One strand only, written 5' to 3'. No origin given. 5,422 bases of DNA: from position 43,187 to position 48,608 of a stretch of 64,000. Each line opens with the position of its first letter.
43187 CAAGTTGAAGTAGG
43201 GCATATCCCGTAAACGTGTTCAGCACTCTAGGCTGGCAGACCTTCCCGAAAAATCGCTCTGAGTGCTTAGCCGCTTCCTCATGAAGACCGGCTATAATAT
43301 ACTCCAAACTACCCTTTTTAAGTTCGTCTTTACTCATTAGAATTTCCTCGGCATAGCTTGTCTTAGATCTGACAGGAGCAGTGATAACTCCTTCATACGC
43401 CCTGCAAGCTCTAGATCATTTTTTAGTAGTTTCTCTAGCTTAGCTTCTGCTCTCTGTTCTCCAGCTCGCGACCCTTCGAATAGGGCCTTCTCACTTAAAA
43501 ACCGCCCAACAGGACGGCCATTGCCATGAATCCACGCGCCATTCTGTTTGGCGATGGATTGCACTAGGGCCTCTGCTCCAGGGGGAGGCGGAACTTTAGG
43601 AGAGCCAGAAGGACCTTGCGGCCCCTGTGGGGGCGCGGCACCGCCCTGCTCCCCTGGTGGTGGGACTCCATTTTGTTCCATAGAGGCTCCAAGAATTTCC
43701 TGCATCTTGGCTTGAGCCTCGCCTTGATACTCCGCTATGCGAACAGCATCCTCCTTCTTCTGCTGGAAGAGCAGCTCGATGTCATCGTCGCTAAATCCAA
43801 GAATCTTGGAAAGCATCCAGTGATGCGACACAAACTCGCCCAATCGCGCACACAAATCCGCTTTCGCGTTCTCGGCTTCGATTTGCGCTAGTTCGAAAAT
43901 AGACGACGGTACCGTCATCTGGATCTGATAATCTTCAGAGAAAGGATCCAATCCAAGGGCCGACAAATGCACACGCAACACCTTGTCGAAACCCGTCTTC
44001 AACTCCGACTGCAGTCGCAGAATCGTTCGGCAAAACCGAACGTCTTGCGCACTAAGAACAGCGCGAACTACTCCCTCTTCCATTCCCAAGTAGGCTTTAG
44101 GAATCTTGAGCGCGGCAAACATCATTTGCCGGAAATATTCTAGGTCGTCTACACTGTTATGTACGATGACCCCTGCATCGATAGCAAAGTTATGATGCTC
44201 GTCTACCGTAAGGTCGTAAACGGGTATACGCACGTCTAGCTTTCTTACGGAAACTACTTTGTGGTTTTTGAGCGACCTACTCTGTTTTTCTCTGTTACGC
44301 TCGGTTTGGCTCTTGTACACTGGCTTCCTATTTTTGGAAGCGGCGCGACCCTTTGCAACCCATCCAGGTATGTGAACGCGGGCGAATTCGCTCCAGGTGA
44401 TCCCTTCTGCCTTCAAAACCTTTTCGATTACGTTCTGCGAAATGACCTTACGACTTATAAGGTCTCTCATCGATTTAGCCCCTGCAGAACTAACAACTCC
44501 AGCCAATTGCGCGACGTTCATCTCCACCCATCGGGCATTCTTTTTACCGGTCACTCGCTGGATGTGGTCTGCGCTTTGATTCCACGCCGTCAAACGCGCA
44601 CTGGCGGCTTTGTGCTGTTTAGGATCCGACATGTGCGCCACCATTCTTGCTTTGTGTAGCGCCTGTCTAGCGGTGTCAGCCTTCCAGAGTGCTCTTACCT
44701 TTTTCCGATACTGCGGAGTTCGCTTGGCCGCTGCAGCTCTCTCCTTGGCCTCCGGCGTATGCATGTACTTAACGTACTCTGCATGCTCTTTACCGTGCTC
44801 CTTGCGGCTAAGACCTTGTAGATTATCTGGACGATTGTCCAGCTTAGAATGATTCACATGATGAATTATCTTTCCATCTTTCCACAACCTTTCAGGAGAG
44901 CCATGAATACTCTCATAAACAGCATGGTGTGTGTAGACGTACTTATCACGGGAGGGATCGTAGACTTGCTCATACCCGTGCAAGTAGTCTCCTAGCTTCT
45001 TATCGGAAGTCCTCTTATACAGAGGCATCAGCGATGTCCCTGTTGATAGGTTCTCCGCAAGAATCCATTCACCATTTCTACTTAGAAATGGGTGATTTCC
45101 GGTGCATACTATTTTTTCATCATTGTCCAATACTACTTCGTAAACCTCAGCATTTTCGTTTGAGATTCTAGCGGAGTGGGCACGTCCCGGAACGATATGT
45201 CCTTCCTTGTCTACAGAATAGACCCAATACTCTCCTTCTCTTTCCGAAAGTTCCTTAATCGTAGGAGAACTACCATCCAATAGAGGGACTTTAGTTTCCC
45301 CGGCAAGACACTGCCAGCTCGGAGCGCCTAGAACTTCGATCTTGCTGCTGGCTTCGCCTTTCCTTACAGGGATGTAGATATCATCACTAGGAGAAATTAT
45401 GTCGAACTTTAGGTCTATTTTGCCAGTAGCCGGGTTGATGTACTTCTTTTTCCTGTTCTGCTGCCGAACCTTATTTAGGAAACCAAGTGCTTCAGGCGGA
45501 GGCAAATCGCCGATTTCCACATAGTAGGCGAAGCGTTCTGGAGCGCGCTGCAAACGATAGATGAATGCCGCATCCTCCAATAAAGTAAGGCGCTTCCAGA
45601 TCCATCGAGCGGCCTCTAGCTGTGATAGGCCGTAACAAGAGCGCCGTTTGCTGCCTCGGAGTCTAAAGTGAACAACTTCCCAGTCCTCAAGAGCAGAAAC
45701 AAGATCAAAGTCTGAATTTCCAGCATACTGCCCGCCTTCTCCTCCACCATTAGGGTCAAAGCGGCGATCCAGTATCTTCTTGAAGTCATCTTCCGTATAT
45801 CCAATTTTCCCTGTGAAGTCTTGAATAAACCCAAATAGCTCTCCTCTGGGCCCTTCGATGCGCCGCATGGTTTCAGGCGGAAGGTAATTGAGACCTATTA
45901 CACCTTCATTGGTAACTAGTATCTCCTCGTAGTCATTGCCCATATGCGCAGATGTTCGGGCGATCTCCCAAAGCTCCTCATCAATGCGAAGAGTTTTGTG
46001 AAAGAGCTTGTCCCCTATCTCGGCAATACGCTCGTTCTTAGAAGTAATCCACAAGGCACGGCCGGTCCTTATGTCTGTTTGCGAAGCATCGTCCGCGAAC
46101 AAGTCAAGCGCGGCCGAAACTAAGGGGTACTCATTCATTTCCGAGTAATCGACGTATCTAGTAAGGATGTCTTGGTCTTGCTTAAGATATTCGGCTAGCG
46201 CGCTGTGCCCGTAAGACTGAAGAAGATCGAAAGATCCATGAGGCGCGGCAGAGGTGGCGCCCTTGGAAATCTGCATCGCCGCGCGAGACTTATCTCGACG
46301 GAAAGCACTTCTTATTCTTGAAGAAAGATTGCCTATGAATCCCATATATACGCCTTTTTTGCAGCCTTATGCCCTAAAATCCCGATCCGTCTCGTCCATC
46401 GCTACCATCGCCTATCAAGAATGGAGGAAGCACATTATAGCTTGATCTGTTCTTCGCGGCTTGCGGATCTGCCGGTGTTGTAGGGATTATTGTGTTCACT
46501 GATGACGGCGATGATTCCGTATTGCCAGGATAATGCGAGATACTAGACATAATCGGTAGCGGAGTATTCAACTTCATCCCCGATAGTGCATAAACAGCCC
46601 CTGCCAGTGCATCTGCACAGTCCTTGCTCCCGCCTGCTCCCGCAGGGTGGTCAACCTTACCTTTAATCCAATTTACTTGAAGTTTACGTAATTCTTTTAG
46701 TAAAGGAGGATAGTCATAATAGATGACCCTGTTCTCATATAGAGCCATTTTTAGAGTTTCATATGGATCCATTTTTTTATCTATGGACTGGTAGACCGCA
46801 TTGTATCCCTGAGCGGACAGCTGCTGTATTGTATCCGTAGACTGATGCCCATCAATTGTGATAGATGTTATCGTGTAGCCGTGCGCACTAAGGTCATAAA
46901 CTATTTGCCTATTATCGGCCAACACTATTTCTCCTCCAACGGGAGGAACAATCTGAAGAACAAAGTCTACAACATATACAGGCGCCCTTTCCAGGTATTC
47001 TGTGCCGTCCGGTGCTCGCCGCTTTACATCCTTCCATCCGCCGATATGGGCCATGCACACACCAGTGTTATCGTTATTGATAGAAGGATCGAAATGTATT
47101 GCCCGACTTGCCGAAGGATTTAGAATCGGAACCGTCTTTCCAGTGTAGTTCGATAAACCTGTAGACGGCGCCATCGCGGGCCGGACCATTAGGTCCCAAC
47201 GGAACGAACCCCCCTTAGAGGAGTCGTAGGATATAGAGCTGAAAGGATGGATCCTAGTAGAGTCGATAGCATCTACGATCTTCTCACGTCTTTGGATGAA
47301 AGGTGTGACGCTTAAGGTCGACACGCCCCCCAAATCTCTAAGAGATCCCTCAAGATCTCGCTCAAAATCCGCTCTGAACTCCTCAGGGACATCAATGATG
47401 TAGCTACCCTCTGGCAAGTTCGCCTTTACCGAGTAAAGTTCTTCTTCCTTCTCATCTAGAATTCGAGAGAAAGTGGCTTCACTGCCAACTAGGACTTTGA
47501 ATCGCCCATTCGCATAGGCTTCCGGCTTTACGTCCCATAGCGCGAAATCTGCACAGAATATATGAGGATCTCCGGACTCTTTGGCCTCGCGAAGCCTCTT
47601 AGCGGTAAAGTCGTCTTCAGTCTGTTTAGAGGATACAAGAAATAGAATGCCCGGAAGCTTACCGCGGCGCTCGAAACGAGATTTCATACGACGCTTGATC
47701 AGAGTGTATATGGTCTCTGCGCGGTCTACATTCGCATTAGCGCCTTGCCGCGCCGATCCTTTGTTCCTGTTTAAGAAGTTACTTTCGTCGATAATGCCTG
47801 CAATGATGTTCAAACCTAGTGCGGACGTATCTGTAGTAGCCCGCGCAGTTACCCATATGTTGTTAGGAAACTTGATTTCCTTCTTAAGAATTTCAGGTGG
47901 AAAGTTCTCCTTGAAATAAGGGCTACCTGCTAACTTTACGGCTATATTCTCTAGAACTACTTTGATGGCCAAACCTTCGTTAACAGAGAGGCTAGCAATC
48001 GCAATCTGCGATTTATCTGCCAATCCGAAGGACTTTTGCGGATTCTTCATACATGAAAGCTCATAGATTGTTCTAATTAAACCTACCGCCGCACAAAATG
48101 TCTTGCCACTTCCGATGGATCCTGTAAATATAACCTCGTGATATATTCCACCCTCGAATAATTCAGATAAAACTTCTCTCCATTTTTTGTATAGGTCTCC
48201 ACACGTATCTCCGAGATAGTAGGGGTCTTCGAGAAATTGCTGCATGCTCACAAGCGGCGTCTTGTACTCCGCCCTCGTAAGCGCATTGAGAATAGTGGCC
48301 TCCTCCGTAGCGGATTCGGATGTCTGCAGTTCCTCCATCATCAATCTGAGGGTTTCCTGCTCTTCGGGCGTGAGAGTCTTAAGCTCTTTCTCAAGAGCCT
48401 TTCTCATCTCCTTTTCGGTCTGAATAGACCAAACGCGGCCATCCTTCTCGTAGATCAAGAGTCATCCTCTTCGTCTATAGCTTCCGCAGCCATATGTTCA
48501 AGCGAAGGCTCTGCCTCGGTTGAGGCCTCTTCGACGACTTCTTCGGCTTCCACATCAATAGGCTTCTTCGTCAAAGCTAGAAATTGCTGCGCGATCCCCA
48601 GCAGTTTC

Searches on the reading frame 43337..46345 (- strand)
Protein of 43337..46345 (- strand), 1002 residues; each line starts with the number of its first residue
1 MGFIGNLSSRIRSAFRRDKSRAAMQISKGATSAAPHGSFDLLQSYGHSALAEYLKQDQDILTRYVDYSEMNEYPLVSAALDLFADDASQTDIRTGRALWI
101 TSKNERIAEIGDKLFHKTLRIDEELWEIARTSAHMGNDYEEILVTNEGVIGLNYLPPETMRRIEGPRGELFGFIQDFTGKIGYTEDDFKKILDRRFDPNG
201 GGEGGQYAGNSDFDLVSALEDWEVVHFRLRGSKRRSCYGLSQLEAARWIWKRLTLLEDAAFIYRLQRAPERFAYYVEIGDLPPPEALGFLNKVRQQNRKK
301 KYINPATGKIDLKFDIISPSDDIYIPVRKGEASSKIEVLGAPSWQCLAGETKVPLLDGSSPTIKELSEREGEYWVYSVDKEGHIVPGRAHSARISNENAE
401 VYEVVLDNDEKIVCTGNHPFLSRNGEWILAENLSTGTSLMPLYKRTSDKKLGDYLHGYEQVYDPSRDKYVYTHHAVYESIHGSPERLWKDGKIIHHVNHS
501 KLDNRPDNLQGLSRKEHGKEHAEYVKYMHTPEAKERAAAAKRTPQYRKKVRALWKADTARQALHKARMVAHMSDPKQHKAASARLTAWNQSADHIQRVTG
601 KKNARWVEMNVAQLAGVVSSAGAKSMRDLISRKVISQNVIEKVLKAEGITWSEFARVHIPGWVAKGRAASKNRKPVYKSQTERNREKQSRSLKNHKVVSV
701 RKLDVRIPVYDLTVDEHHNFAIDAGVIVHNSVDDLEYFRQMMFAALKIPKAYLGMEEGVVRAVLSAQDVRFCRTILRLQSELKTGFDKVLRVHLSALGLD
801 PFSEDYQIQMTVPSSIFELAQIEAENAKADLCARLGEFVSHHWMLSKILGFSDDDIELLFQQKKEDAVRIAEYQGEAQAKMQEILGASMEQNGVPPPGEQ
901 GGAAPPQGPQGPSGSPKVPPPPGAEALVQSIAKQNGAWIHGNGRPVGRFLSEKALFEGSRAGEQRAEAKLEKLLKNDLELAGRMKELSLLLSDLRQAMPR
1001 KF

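Call 4: search_protein_families(library=pfam, proteins=[window:43337-46345:-], max_evalue=0.01)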
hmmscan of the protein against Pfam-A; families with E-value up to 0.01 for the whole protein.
window:43337-46345:- (1002 aa): 4 families
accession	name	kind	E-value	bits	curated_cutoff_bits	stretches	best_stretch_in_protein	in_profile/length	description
PF07230.16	Portal_T4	-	1.9e-53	182.2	22.9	2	63-340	4-275/433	Bacteriophage T4-like portal protein (Gp20)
PF14890.11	Intein_splicing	-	5.5e-22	78.7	35.8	1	354-730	2-155/155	Intein splicing domain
PF13392.12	HNH_3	-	1.6e-09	37.7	24.8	1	470-518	1-45/46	HNH endonuclease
PF07591.16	PT-HINT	-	5.2e-05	24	27.7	0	380-440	25-88/137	Pretoxin HINT domain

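Call 68: search_protein_families(library=ncbifam, proteins=[window:43337-46345:-], max_evalue=0.01)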
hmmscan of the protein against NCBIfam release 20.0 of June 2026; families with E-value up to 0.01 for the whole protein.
window:43337-46345:- (1002 aa): 8 families
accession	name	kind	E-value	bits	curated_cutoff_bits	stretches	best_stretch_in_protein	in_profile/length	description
NF052663.1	RtcB_rel_intein2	exception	4.9e-40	138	1050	1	345-731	77-311/626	intein-containing RctB family protein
NF005852.0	PRK07773.1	equivalog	1.7e-10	39.9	780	1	346-438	398-489/886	replicative DNA helicase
TIGR01445.1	intein_Nterm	domain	7.2e-10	39.7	24.5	1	346-421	1-82/83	intein N-terminal splicing region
NF038136.1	rSAM_Rv_intein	exception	2.6e-06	26.6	700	1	346-731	76-335/574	intein-containing Rv2578c family radical SAM protein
TIGR01443.1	intein_Cterm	domain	3.5e-05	23.9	15.6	1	708-731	1-24/24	intein C-terminal splicing region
NF011418.0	PRK14845.1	equivalog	0.00014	19.8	756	0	373-439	65-130/1049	translation initiation factor IF-2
NF007079.0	PRK09532.1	equivalog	0.00021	19.7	1525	1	345-429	774-857/876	DNA polymerase III subunit alpha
NF038162.1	RtcB_rel_intein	exception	0.0017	16.4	1150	0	345-429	94-178/961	intein-containing RtcB family protein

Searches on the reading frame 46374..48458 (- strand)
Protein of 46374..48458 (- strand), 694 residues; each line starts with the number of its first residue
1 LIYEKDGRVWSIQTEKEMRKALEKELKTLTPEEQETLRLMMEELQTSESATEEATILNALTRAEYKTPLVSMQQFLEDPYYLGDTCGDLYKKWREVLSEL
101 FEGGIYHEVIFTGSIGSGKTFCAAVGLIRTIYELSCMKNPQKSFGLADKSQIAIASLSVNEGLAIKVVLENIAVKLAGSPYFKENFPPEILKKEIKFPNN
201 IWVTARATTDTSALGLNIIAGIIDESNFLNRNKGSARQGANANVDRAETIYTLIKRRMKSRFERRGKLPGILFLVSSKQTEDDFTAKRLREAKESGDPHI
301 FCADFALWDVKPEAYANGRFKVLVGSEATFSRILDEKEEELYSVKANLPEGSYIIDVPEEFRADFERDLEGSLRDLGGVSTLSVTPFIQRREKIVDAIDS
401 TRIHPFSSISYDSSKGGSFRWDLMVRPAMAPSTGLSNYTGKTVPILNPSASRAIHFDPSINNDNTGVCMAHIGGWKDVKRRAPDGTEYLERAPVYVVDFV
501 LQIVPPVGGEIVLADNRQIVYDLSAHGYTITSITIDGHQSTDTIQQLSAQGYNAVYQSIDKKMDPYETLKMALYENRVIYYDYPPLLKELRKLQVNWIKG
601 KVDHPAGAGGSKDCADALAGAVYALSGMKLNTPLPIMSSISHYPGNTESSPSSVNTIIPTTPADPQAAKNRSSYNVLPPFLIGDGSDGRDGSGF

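Call 4: search_protein_families(library=pfam, proteins=[window:46374-48458:-], max_evalue=0.01)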
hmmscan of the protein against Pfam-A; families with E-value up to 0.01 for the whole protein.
window:46374-48458:- (694 aa): 0 families

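Call 6: search_protein_families(library=phrogs, proteins=[window:46374-48458:-], max_evalue=0.001)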
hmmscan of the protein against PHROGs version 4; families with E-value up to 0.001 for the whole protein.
window:46374-48458:- (694 aa): 1 family
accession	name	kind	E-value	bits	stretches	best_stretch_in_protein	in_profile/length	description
phrog_2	-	head and packaging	1.9e-07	31.2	1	98-629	275-596/807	terminase large subunit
